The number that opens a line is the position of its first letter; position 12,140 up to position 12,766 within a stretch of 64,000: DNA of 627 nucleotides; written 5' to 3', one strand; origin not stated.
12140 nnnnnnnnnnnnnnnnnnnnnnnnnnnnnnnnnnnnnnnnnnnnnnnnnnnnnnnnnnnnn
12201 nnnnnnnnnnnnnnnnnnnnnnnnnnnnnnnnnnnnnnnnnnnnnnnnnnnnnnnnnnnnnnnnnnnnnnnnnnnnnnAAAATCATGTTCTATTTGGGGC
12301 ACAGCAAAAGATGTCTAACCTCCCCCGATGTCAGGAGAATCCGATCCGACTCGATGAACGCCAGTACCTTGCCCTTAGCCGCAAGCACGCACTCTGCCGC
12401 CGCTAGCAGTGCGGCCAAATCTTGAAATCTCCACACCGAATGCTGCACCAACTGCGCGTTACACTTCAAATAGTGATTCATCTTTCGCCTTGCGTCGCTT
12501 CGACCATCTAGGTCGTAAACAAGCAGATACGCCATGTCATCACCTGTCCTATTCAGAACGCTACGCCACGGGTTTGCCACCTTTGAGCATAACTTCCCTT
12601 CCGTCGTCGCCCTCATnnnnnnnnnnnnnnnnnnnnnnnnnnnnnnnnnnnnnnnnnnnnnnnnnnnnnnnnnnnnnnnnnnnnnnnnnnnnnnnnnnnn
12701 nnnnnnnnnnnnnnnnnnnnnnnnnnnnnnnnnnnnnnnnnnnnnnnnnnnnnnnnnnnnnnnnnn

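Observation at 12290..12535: Orphan Cas2-like gene with no cas1 or CRISPR array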

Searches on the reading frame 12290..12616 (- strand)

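Call 3: search_protein_families(library=pfam, proteins=[window:12290-12616:-], max_evalue=10)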
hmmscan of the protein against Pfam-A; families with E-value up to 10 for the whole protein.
window:12290-12616:- (108 aa): 1 family
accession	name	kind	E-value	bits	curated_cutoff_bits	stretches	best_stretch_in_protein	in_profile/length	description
PF09827.14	CRISPR_Cas2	-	0.0023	18.5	23.8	1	28-63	1-35/74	CRISPR associated protein Cas2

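Call 4: search_protein_families(library=ncbifam, proteins=[window:12290-12616:-], max_evalue=10)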
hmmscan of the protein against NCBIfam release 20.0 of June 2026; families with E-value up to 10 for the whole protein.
window:12290-12616:- (108 aa): 1 family
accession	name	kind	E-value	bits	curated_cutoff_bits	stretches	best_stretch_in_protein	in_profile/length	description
TIGR01573.1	cas2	equivalog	0.004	17.4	24.5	1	28-63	1-39/96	CRISPR-associated endonuclease Cas2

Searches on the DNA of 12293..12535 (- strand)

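Call 71: search_rna_families(sources=[L010, L057, L028, L008], threshold=evalue, max_evalue=1)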
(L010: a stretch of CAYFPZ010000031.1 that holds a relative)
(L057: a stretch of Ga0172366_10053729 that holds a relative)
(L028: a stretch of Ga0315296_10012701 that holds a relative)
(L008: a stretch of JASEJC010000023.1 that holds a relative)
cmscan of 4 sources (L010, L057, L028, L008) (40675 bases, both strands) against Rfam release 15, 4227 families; matches with E-value up to 1: 3.
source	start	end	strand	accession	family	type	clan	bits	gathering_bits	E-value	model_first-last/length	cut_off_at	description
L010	4974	5047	+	RF00005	tRNA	Gene; tRNA;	CL00001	65.8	29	2.9e-12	1-71/71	no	tRNA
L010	4974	5048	-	RF04354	Plastid-ycf2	Cis-reg;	-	26.1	65.7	0.27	1-75/75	no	Plastid-ycf2 5UTR RNA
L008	1541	1594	-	RF01144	sR17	Gene; snRNA; snoRNA; CD-box;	-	21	36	0.98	1-55/55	no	Small nucleolar RNA sR17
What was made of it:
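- Tried and rejected: Rfam has no family for the hairpin arrays (call 71).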
